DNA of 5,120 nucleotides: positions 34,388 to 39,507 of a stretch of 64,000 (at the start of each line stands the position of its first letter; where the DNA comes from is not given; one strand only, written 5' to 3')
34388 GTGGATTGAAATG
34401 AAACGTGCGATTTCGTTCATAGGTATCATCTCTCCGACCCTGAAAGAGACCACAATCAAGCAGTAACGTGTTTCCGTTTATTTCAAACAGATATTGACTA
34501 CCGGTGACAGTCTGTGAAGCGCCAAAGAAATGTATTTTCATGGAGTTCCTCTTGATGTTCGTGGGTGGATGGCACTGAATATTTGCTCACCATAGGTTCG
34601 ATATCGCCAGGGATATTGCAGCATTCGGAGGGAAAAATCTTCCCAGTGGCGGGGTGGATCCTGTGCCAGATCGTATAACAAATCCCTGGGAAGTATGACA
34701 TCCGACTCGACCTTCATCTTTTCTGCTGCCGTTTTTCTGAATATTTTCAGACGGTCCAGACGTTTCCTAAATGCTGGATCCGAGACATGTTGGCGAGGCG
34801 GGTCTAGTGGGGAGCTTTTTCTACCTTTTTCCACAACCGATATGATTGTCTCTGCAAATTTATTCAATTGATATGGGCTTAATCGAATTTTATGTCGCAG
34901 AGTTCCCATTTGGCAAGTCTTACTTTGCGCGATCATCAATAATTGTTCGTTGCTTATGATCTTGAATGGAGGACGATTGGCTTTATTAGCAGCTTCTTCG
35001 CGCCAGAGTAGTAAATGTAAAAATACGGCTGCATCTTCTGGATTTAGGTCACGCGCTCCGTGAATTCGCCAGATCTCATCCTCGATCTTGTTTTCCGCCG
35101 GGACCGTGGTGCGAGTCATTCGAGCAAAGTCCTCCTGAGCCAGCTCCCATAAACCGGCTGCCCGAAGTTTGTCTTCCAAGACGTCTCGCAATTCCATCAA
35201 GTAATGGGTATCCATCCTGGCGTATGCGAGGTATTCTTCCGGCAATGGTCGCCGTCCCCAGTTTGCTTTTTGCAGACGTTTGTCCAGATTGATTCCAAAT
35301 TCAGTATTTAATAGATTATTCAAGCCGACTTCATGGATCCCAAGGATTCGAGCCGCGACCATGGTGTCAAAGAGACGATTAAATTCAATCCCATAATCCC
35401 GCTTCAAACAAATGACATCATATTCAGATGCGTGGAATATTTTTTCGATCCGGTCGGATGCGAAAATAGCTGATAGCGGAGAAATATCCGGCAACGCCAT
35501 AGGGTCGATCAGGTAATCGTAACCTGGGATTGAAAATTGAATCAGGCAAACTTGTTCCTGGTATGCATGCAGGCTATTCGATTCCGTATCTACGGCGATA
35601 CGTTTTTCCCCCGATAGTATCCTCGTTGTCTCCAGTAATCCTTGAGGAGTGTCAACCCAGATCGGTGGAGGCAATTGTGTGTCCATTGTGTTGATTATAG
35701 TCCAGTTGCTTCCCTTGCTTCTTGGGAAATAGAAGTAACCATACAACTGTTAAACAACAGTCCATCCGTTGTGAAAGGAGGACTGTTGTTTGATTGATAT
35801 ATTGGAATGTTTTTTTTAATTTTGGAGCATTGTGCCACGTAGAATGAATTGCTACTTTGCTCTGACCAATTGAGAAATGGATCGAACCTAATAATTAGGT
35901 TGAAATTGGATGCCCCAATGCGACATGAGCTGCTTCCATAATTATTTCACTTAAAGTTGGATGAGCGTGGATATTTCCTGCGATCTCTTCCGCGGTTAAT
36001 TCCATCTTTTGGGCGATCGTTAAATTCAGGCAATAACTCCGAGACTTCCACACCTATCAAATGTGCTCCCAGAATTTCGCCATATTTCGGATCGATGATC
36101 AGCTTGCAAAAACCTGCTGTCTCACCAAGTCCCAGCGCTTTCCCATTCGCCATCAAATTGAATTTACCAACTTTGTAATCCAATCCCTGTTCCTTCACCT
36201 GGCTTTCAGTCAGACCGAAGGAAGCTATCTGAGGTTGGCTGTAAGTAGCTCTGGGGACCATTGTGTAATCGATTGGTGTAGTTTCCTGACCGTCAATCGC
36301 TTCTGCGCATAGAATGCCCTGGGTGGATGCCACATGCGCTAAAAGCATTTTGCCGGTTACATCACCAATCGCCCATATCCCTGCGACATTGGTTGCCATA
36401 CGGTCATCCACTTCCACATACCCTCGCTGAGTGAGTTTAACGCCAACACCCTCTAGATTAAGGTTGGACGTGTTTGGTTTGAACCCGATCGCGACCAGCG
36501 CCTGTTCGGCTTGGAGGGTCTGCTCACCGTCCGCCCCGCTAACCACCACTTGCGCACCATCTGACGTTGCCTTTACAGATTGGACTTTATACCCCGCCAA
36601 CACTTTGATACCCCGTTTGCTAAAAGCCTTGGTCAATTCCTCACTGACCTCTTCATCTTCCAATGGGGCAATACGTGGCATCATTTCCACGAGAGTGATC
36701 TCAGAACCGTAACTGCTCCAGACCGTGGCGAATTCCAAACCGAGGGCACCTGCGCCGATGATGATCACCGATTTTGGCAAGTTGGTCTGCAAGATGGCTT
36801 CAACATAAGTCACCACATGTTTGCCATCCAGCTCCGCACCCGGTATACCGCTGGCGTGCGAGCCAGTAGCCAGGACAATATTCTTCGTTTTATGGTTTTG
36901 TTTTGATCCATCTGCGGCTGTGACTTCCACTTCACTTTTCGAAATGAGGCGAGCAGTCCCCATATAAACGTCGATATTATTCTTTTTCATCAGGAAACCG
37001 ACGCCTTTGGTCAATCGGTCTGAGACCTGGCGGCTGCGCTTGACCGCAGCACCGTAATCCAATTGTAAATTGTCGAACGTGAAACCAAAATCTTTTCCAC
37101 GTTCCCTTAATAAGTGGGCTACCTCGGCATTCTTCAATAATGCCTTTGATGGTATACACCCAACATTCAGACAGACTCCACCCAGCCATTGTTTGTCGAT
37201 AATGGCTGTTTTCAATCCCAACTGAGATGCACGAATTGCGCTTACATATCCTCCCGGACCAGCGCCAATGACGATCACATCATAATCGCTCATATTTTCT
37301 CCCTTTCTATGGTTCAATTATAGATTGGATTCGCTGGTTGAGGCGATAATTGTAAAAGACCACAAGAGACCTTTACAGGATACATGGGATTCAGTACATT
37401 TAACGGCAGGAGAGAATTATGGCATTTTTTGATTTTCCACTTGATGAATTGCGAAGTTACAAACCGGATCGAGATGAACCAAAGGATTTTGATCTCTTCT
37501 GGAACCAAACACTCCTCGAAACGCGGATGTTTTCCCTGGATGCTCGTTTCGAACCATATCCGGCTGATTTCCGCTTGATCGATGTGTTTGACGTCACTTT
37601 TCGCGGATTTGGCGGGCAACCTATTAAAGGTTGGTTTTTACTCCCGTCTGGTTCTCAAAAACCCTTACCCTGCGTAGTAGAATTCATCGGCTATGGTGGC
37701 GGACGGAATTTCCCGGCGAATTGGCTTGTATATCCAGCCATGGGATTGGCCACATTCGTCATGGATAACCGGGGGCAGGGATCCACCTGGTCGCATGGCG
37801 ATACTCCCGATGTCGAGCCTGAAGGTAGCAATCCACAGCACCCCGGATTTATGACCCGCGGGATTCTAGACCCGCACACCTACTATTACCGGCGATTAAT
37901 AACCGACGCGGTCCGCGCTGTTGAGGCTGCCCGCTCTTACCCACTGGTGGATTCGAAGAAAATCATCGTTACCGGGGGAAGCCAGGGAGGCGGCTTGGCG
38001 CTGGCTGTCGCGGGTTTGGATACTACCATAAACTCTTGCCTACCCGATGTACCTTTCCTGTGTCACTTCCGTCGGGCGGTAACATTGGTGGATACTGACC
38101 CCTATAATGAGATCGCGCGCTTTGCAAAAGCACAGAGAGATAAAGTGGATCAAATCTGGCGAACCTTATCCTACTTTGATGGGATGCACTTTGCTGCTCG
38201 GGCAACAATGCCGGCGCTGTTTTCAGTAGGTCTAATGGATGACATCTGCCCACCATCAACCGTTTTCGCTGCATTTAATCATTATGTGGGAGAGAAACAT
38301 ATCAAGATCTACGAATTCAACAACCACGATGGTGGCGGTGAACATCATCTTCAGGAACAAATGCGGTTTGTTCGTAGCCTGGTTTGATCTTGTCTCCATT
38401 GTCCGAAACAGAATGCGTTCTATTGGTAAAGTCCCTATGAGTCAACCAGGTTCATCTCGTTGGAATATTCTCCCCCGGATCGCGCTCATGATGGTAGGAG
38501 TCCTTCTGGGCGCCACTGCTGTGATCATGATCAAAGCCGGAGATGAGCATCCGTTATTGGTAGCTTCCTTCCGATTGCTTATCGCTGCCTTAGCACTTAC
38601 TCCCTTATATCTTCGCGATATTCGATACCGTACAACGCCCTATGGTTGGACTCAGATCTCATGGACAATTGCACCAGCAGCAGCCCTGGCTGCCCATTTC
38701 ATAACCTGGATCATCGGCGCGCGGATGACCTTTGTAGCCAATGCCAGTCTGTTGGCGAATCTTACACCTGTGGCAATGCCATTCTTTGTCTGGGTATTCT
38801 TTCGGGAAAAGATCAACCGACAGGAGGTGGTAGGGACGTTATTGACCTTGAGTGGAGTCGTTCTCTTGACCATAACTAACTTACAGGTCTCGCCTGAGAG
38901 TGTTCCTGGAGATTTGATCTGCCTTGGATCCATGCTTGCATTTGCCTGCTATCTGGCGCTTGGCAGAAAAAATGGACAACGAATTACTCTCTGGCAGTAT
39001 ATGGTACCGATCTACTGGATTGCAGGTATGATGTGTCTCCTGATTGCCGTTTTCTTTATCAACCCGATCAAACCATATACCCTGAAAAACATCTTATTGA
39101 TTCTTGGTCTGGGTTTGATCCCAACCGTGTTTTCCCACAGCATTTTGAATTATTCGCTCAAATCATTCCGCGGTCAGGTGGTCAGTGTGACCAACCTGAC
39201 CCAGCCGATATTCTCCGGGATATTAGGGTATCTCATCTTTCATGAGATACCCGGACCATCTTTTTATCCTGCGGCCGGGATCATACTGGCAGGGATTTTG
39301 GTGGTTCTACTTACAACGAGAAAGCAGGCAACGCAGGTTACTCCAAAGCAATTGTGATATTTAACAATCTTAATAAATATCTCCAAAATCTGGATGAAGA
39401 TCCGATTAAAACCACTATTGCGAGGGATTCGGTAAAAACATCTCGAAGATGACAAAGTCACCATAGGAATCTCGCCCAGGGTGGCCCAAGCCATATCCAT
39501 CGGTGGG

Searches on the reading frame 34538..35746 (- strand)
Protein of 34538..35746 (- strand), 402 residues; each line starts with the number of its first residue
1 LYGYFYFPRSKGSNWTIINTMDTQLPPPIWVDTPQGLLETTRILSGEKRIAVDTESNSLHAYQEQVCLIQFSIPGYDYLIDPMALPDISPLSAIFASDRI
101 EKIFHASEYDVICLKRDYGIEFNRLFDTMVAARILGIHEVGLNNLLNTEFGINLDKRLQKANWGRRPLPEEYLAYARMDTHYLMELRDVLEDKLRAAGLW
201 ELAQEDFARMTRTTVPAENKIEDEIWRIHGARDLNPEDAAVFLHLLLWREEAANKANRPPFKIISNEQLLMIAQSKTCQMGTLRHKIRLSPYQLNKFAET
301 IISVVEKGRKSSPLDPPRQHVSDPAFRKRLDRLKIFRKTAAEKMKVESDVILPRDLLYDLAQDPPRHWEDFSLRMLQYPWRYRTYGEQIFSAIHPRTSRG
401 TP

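Call 77: search_protein_families(library=pfam, proteins=[window:34538-35746:-], max_evalue=0.00001)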
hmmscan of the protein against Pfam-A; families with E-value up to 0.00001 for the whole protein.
window:34538-35746:- (402 aa): 2 families
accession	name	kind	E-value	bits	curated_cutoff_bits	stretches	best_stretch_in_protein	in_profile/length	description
PF01612.26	DNA_pol_A_exo1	-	2e-45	155.1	23.6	1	29-194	2-172/173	3'-5' exonuclease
PF00570.28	HRDC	-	1.3e-16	60.7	23.8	1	239-305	2-68/68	HRDC domain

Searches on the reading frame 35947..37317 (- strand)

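Call 77: search_protein_families(library=pfam, proteins=[window:35947-37317:-], max_evalue=0.00001)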
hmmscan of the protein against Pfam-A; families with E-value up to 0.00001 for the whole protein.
window:35947-37317:- (456 aa): 12 families
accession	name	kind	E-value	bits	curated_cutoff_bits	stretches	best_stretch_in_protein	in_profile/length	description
PF07992.20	Pyr_redox_2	-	2.4e-72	244.2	26.1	1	12-334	1-291/291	Pyridine nucleotide-disulphide oxidoreductase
PF00070.33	Pyr_redox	-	2.5e-23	82.8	22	1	183-259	1-79/82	Pyridine nucleotide-disulphide oxidoreductase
PF02852.28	Pyr_redox_dim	-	8.1e-23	81.2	25.3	1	354-432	1-79/110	Pyridine nucleotide-disulphide oxidoreductase, dimerisation domain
PF13738.12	Pyr_redox_3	-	6.1e-17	62.3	30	1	137-318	118-305/305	Pyridine nucleotide-disulphide oxidoreductase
PF01134.28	GIDA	-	3.2e-13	49.9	22.1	1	13-157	1-154/391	Glucose inhibited division protein A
PF03486.20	HI0933_like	-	1.3e-10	41.6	50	0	13-43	2-32/244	HI0933-like protein Rossmann domain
PF12831.13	FAD_oxidored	-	1.3e-07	31.8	27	1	13-53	1-42/416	FAD dependent oxidoreductase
PF13450.12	NAD_binding_8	-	7.1e-07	29.8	21.9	0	16-47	1-33/68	NAD(P)-binding Rossmann-like domain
PF13434.12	Lys_Orn_oxgnase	-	8e-07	28.9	21.3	0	100-230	106-239/339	L-lysine 6-monooxygenase/L-ornithine 5-monooxygenase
PF01494.25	FAD_binding_3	-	8.1e-07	29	22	0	11-43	1-33/349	FAD binding domain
PF01266.30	DAO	-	8.4e-07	29.3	27.9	0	13-46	1-35/353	FAD dependent oxidoreductase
PF00890.30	FAD_binding_2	-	1.8e-06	27.9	20.4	0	13-43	1-31/414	FAD binding domain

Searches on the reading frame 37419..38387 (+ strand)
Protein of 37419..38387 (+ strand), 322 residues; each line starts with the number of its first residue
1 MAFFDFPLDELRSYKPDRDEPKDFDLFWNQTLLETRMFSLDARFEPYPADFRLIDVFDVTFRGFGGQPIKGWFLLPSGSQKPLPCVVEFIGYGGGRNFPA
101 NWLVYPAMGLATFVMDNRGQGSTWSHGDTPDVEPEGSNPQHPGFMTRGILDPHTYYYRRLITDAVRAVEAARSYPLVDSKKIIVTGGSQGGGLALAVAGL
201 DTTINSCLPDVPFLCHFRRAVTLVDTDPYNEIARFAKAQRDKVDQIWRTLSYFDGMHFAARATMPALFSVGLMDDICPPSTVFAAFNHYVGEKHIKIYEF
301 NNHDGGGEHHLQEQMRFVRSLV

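Call 77: search_protein_families(library=pfam, proteins=[window:37419-38387:+], max_evalue=0.00001)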
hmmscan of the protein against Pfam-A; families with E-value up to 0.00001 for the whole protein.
window:37419-38387:+ (322 aa): 2 families
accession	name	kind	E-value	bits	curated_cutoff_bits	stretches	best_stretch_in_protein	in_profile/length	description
PF05448.18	AXE1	-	7.1e-116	386.9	21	1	1-319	1-319/321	Acetyl xylan esterase (AXE1)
PF00326.27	Peptidase_S9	-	4.5e-08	33.3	22.6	1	161-290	45-171/213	Prolyl oligopeptidase family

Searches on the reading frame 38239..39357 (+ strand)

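Call 77: search_protein_families(library=pfam, proteins=[window:38239-39357:+], max_evalue=0.00001)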
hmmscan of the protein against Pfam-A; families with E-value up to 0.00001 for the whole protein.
window:38239-39357:+ (372 aa): 1 family
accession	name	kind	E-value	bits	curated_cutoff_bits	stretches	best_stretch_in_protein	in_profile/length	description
PF00892.27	EamA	-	1.4e-28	100.2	28.2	2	223-357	2-134/135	EamA-like transporter family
